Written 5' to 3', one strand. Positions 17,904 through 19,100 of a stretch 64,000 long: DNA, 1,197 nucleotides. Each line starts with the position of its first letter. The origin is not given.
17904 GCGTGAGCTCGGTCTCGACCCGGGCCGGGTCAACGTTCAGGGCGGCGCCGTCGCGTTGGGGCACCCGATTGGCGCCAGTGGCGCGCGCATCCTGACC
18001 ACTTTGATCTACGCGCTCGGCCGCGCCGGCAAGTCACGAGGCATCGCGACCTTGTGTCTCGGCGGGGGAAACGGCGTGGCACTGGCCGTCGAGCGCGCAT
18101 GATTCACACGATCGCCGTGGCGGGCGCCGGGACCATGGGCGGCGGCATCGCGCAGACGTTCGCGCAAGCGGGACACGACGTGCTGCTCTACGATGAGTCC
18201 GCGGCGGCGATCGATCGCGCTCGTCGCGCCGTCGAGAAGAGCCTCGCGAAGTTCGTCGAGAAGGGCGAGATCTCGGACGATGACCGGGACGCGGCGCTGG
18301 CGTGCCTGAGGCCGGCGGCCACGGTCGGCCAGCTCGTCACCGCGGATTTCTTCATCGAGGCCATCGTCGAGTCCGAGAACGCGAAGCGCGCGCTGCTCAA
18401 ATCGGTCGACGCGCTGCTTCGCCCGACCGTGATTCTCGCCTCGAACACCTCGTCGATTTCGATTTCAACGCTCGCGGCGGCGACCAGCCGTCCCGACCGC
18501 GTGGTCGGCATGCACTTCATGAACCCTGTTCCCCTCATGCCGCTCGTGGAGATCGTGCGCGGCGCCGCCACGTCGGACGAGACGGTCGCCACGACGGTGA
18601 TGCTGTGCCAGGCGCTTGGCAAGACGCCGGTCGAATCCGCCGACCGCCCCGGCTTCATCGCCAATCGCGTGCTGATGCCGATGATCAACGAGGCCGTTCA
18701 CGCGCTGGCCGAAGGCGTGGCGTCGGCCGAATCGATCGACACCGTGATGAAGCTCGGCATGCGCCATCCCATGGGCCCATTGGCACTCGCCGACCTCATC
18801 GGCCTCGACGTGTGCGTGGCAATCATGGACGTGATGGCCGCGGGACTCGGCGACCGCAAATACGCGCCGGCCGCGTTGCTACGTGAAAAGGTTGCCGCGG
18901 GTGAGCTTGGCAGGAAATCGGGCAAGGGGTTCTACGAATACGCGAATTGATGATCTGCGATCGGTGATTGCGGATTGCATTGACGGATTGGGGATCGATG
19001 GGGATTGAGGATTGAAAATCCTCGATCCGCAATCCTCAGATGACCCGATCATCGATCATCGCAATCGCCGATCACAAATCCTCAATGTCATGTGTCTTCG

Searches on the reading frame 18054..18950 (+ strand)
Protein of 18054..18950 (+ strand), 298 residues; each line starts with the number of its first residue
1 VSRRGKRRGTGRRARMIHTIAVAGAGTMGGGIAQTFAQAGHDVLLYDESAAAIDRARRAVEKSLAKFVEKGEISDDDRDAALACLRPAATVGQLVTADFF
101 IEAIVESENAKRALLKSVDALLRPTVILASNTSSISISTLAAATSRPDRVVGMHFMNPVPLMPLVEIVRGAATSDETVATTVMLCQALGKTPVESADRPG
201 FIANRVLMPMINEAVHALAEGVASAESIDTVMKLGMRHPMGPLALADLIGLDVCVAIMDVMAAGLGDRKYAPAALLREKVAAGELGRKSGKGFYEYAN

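Call 78: find_related_loci(query=window:18054-18947:+, collection=metagenome_contigs, flank=4000)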
Query window:18054-18947:+ (298 aa) in metagenome_contigs; peptide patterns used: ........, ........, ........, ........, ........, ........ (x = any residue, [..] = any of these).
600 stretches matched a pattern (row limit reached: there are more); 580 encode a relative of the query (tblastn E <= 1e-3); the best 80 are kept; 80 distinct loci.
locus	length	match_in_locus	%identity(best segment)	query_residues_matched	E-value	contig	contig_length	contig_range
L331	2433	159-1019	66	8-296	1e-128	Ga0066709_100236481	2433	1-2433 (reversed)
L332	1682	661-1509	65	14-296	4e-127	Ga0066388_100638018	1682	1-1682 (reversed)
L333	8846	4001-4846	67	17-298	4e-118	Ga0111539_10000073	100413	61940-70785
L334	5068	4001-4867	64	12-296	2e-118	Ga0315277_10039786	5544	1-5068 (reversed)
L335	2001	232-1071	68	17-296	2e-125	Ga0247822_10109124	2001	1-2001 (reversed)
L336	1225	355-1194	64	17-296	1e-127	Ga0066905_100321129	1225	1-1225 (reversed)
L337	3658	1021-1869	64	14-296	9e-118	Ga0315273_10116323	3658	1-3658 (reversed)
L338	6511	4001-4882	61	3-296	2e-114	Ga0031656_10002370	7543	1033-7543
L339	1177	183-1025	64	16-296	3e-124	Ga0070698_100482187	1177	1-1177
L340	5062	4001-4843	64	16-296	7e-113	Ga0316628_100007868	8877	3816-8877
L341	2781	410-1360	59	1-296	2e-117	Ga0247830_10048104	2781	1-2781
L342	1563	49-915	62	8-296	3e-118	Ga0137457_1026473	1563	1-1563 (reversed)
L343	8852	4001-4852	64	14-296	3e-109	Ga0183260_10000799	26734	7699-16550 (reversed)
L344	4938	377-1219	63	16-296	4e-109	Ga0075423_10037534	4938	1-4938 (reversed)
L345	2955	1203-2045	64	16-296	1e-111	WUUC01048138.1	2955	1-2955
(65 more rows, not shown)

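Call 79: find_encoding_contigs(protein=window:18054-18950:+, flank=4000, max_places=8)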
Protein window:18054-18950:+ (298 aa): no gene with exactly this product is on record in the collection.
